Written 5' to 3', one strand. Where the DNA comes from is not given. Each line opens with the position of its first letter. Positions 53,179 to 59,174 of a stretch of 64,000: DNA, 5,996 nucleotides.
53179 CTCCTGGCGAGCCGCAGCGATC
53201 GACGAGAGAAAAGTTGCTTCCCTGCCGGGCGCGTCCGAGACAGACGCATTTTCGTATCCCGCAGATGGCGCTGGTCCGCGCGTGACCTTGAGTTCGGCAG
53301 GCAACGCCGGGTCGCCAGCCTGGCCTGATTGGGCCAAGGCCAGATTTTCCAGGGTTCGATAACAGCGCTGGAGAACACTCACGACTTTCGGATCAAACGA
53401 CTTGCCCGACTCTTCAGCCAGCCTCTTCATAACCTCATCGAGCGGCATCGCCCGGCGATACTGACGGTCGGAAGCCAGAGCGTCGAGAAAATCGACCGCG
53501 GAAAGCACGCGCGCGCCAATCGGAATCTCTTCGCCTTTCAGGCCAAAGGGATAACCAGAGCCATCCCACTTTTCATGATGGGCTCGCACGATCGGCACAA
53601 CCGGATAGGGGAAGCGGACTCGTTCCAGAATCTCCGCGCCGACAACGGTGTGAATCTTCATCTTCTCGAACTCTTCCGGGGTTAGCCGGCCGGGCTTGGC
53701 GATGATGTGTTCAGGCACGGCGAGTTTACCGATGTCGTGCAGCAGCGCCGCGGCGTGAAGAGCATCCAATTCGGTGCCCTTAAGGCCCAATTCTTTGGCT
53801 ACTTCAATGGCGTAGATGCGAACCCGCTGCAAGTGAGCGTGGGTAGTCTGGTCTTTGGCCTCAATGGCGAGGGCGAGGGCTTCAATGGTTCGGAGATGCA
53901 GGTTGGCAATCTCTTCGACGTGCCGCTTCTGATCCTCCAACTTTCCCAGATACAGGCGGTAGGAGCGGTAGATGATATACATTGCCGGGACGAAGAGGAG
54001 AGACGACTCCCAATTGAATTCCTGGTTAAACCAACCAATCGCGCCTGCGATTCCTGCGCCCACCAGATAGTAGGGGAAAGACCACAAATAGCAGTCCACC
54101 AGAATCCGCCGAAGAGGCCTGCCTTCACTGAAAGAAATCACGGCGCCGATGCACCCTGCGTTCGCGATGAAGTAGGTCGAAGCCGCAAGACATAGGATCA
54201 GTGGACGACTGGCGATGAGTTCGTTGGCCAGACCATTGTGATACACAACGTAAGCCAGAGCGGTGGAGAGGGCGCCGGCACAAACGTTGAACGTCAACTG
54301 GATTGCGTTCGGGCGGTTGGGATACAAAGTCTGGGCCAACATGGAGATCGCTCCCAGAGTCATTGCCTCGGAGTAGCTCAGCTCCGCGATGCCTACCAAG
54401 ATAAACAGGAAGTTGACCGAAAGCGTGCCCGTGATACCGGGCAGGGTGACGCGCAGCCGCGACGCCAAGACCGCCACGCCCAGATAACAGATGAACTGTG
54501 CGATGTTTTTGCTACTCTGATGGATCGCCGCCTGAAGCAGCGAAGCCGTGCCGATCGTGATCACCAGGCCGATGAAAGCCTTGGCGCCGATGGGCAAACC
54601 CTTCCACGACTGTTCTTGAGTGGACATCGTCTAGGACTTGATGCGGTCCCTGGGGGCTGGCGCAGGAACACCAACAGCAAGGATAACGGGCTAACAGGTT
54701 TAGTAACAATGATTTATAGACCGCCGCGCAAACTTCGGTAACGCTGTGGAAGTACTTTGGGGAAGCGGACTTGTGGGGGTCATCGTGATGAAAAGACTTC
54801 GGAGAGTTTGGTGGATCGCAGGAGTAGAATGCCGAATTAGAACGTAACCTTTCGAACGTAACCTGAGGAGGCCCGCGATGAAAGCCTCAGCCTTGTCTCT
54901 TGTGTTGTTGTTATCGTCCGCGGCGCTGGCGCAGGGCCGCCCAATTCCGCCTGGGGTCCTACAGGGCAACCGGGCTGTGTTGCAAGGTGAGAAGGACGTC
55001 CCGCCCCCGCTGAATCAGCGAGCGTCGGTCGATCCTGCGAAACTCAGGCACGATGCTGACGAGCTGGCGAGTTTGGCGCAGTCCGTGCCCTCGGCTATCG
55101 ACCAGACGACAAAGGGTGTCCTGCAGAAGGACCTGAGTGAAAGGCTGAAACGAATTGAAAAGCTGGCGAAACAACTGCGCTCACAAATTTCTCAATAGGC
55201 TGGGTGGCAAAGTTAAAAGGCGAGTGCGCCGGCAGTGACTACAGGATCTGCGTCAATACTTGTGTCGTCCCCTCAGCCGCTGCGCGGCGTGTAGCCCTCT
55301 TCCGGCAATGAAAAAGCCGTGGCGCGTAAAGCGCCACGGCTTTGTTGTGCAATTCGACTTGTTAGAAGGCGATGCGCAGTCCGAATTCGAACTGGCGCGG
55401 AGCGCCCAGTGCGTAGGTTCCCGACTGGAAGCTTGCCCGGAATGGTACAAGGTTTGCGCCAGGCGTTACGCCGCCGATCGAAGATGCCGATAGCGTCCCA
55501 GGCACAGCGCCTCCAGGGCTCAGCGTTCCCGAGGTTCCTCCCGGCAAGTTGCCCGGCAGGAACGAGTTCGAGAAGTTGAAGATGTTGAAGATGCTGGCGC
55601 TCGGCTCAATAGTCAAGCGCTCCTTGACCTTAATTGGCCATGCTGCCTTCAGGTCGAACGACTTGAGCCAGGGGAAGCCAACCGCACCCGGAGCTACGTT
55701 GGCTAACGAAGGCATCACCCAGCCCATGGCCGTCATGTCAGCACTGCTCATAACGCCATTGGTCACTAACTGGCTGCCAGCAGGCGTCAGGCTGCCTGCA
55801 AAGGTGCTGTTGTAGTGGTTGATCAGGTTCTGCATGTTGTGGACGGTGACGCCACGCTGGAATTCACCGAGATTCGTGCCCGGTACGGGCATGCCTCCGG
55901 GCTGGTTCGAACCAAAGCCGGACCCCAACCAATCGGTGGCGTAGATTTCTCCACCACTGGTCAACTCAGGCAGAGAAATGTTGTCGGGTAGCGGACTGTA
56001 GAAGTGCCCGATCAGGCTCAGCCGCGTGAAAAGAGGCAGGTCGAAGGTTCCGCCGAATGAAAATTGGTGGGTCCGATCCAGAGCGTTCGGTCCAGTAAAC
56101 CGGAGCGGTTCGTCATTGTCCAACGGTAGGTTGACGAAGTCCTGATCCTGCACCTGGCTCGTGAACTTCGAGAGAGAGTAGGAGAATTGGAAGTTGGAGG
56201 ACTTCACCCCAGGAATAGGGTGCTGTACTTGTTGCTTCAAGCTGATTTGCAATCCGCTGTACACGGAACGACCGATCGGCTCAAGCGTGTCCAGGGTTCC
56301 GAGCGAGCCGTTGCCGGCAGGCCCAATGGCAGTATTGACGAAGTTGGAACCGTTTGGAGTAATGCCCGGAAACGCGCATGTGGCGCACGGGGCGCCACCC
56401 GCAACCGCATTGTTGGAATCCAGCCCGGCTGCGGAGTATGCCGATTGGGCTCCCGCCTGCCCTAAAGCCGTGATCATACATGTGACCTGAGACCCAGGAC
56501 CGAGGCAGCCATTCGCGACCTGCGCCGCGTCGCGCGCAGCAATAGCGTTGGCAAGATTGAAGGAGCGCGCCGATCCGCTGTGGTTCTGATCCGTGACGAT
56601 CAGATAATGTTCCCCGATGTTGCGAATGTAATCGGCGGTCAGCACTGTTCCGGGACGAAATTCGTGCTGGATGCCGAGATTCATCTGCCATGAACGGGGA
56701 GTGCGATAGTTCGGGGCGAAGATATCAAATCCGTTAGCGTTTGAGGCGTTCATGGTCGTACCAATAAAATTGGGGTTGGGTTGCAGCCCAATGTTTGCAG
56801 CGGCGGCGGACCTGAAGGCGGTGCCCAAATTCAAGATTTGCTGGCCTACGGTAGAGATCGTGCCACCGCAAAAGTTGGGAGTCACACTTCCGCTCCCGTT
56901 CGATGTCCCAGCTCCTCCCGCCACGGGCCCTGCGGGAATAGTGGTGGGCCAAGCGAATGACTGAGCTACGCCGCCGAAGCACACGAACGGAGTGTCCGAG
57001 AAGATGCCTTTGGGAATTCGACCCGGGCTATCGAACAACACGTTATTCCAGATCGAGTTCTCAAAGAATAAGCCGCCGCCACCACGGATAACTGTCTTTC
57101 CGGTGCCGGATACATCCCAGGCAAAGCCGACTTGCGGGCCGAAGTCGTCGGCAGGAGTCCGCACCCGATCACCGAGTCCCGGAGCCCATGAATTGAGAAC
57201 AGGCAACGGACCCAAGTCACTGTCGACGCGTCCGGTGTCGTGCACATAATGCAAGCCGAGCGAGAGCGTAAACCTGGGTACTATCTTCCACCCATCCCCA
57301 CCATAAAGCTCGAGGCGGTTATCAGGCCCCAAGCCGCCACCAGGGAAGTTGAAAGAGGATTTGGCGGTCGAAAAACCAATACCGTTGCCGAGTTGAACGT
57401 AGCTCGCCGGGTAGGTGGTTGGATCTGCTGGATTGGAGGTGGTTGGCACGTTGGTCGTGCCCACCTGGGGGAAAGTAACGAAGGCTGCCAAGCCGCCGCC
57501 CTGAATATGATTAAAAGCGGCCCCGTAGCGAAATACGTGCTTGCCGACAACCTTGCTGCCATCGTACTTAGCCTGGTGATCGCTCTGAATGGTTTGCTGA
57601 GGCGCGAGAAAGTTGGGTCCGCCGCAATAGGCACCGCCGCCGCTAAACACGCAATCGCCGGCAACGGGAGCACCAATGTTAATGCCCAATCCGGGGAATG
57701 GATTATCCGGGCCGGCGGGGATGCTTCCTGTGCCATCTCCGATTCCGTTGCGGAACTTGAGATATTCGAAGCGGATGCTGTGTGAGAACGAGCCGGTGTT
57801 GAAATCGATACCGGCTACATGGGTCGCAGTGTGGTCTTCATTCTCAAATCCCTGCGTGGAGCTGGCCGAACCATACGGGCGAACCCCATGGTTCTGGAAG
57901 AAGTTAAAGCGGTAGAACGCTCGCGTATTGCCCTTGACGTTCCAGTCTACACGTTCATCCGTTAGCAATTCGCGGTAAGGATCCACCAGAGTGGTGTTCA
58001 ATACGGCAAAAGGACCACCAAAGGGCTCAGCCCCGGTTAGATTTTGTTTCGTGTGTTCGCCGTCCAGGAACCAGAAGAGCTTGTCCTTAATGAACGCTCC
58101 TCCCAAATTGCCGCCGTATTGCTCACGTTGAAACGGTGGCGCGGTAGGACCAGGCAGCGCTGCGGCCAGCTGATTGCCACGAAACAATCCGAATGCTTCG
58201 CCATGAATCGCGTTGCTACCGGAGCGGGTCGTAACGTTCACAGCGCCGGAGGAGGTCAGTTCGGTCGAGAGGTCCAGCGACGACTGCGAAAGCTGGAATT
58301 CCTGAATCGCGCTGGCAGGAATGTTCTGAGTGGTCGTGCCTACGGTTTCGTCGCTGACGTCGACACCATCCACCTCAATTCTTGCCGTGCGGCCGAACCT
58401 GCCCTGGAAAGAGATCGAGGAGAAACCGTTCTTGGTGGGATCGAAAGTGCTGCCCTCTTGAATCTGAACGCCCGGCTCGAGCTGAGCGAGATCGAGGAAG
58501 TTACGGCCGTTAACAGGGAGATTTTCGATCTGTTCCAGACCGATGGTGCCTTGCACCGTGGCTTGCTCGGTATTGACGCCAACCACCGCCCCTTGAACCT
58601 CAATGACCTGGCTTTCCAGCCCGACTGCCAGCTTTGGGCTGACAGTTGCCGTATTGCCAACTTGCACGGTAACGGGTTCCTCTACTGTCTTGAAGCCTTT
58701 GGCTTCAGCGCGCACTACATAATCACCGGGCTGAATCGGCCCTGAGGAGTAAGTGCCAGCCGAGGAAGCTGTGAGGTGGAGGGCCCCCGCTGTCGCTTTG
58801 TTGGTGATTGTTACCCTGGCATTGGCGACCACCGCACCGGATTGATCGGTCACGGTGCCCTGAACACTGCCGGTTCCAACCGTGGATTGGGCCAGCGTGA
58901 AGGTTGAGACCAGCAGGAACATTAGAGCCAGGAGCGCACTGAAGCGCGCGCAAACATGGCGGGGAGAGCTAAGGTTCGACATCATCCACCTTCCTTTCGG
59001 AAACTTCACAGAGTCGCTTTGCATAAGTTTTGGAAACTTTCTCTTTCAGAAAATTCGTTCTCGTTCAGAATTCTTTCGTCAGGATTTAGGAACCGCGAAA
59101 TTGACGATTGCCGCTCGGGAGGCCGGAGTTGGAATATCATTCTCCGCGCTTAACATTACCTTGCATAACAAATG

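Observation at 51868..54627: One polypeptide combining HD-GYP, GAF, GGDEF (with I-site) and PilZ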

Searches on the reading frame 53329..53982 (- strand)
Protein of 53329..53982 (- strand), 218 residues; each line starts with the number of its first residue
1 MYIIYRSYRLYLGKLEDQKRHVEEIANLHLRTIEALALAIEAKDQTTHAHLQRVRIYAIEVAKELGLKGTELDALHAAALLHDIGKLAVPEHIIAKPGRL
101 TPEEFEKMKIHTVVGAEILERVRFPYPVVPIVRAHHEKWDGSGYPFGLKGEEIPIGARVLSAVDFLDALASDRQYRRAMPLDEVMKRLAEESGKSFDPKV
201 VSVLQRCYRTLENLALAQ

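Call 9: search_solved_structures(query=window:53329-53982:-, max_evalue=0.00001, show_alignments=3)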
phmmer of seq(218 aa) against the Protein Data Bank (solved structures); distinct sequences matched with E-value up to 0.00001: 6.
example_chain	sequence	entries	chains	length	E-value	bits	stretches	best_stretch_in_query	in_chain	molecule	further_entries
5z7c_A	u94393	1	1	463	3.5e-42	147.8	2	33-206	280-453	3'3'-cGAMP-specific phosphodiesterase 3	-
4mcw_A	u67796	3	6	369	9.3e-42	146.4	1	9-204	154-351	Metal dependent phosphohydrolase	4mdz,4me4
9rbz_A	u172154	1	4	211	8.8e-27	97.5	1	27-208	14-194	HD domain/sensory box protein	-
9rc0_A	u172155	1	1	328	2.7e-26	96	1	27-208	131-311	HD domain/sensory box protein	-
4r8z_A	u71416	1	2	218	3.6e-25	92.3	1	25-203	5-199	Cyclic di-GMP phosphodiesterase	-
3tm8_A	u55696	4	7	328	1.2e-08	38.3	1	34-172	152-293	Uncharacterized protein | Uncharacterized protein Bd1817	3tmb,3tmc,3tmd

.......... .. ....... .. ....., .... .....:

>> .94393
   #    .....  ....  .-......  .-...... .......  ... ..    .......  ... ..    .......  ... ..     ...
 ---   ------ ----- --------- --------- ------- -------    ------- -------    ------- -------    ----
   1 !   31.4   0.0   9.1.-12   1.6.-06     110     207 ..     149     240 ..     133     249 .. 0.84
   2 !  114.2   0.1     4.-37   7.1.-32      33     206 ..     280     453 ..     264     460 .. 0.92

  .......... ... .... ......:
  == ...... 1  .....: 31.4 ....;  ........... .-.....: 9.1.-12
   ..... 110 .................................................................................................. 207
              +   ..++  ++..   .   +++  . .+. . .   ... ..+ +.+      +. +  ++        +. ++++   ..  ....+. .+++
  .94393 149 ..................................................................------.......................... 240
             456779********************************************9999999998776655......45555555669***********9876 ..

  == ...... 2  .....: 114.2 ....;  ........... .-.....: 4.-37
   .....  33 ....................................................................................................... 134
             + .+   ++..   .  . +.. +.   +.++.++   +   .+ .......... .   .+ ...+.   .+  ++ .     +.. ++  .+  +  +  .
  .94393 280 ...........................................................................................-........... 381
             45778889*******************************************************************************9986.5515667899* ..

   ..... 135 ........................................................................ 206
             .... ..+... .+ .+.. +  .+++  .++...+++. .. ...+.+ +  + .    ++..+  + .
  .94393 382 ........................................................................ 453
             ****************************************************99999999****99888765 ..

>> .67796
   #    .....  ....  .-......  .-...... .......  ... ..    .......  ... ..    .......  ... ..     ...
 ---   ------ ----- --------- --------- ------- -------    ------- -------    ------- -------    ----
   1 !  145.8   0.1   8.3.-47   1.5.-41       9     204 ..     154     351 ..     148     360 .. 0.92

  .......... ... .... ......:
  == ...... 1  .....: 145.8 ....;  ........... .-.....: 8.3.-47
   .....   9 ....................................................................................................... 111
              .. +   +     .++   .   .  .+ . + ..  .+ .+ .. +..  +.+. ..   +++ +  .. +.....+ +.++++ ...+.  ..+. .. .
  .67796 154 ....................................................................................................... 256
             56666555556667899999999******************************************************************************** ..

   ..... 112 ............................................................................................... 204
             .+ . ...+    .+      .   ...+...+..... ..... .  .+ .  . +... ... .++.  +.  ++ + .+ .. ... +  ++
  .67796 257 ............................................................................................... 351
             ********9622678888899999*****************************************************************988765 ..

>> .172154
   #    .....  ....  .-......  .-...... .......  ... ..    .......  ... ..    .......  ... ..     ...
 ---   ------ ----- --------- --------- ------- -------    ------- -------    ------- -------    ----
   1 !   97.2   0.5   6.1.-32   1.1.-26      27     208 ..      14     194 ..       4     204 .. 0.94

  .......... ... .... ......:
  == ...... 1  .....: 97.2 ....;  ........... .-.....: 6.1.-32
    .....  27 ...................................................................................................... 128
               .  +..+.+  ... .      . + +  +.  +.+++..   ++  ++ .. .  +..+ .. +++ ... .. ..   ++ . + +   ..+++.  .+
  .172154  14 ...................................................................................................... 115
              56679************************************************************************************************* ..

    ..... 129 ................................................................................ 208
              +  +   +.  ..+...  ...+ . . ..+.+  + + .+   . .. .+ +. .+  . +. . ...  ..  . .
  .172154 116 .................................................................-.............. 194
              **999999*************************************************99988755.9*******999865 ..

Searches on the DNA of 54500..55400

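Call 50: search_rna_families(source=window, start=54500, end=55400, threshold=evalue, max_evalue=1)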
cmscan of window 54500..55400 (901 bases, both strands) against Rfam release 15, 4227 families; matches with E-value up to 1: 1.
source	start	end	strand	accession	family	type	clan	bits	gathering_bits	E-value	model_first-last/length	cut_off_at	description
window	55313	55343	-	RF02273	FsrA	Gene;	-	24.5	80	0.013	53-83/83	no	FsrA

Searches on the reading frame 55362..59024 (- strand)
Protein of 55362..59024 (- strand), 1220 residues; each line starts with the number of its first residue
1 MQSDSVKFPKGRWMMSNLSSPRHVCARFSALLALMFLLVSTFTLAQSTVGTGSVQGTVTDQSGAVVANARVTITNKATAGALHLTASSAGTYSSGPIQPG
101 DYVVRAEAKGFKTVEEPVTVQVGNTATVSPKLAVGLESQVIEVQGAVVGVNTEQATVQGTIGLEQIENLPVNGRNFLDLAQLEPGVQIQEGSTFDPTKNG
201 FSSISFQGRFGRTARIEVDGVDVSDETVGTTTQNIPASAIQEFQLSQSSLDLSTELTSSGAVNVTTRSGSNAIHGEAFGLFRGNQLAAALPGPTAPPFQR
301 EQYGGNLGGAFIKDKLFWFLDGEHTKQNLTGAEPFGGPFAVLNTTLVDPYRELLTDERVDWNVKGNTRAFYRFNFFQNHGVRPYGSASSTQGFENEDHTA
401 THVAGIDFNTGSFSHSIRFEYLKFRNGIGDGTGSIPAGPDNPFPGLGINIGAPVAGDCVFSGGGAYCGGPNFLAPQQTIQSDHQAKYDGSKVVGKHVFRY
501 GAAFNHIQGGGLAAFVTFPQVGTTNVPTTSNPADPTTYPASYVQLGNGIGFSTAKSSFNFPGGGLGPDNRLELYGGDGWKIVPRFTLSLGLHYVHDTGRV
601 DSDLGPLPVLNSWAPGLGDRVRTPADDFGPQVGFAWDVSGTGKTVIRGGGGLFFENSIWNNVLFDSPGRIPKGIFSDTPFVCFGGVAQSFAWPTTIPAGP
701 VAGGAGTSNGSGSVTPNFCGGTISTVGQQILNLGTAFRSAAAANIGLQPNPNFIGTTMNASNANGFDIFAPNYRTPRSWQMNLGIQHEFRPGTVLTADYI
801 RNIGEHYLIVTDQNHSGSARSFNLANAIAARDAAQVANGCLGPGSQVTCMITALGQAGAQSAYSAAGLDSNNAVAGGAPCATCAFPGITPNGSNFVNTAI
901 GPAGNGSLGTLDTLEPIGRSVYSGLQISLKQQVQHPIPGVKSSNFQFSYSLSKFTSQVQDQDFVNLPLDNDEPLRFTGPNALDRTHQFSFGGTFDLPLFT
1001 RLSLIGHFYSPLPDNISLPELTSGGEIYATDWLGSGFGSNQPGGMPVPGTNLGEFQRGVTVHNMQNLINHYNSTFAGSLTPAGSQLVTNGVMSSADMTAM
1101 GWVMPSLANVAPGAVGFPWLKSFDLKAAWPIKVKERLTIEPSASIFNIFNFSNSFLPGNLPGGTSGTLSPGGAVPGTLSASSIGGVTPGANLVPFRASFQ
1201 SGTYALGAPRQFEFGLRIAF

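Call 28: search_protein_families(library=pfam, proteins=[window:55362-59024:-], max_evalue=0.001)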
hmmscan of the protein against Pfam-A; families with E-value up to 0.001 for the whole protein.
window:55362-59024:- (1220 aa): 3 families
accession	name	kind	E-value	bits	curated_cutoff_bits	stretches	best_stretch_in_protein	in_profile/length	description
PF25183.1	OMP_b-brl_4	-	2.2e-50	172.3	30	2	356-1167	158-826/838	Outer membrane beta barrel domain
PF13620.12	CarboxypepD_reg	-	5.4e-17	62.4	32.3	1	53-132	1-81/82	Carboxypeptidase regulatory-like domain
PF13715.12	CarbopepD_reg_2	-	0.00015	22.2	32.2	1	54-129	1-73/88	CarboxypepD_reg-like domain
